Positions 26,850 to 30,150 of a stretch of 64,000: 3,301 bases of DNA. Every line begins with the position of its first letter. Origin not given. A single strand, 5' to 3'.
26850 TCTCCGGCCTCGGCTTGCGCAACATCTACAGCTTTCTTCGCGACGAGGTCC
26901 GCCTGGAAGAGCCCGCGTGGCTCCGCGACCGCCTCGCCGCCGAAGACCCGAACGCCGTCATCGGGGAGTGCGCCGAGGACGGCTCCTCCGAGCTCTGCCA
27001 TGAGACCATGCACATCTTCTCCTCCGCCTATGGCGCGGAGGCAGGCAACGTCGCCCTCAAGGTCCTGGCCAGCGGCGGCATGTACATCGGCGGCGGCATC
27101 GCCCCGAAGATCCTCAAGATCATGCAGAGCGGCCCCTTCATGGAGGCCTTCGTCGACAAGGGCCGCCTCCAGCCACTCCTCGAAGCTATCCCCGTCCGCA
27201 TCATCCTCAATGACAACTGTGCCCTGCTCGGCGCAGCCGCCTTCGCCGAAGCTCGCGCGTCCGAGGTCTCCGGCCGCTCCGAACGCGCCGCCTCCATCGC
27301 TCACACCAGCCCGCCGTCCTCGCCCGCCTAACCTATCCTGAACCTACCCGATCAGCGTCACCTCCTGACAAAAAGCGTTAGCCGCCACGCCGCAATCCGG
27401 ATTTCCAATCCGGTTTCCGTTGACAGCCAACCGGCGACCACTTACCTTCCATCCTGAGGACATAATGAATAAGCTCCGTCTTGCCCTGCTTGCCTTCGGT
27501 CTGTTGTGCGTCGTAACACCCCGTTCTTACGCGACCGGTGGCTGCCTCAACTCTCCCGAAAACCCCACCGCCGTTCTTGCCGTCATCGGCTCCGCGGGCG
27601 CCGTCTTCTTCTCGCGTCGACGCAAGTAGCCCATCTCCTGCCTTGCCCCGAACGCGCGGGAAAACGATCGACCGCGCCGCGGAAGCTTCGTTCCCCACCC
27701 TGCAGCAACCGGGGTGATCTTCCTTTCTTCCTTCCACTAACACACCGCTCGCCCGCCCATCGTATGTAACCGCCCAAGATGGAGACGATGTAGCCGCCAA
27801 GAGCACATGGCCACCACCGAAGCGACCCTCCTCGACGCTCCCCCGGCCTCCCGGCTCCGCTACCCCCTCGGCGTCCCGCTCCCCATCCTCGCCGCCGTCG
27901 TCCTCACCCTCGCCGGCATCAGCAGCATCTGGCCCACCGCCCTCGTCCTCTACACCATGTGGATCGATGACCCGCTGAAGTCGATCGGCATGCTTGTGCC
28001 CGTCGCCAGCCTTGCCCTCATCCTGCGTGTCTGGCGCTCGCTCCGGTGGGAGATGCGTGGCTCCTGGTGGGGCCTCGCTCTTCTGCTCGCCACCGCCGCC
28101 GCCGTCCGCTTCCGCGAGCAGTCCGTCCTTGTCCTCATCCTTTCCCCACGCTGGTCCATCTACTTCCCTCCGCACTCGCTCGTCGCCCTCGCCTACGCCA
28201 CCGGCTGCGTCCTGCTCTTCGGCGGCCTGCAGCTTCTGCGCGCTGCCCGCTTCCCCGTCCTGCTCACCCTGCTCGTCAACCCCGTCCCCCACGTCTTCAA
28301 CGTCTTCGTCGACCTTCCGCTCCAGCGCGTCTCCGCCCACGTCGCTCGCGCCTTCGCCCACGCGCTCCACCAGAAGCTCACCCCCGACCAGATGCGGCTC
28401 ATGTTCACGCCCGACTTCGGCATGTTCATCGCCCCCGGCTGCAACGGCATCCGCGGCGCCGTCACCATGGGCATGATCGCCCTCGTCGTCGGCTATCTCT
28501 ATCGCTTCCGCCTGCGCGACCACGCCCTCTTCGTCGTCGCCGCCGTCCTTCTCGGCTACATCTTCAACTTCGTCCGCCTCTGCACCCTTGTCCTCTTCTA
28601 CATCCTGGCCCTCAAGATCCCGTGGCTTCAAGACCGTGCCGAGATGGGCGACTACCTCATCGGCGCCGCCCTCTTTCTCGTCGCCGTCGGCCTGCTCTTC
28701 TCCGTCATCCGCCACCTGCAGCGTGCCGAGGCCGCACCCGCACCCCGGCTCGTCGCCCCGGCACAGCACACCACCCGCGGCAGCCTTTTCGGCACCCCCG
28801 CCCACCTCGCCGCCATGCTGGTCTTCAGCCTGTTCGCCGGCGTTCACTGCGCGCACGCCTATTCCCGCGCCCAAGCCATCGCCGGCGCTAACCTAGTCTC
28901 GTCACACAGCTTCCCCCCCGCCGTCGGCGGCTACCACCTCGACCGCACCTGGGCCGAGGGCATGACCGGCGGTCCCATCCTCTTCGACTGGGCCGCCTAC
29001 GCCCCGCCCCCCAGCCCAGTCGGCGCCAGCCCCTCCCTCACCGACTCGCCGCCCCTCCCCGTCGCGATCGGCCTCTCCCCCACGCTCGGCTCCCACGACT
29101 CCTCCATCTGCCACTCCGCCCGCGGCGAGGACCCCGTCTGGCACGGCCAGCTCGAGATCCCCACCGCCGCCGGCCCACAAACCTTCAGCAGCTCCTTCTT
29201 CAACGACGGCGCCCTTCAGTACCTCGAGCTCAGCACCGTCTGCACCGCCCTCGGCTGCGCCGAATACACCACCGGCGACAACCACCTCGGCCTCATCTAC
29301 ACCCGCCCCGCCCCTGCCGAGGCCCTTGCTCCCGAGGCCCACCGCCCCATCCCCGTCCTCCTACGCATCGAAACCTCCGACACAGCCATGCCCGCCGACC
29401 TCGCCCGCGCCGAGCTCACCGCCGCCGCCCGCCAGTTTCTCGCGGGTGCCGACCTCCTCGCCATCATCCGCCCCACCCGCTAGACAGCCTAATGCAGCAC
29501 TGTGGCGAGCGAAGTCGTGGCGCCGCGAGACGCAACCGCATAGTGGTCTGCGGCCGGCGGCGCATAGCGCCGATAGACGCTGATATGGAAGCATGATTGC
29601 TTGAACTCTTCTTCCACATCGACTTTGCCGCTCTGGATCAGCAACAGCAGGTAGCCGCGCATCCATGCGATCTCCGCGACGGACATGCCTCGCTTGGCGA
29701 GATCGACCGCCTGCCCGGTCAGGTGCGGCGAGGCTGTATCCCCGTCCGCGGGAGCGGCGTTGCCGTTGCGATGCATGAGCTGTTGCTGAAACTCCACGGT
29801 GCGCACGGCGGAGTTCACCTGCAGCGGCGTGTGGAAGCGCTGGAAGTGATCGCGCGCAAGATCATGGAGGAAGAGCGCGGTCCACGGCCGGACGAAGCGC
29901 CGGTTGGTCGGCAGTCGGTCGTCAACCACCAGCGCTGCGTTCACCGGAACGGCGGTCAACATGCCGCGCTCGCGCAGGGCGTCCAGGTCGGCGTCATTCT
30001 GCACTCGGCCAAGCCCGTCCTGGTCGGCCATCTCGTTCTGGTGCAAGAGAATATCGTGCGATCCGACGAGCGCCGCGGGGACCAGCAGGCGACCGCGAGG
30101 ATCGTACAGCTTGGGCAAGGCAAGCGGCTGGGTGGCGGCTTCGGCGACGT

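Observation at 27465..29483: Exosortase paired with a 54-aa substrate that is essentially only a signal peptide plus a PExPT/PEP-CTERM-like sorting signal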

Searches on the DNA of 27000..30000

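Call 69: search_rna_families(source=window, start=27000, end=30000, threshold=evalue, max_evalue=1)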
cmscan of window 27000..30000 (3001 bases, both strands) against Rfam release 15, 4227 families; matches with E-value up to 1: 0.
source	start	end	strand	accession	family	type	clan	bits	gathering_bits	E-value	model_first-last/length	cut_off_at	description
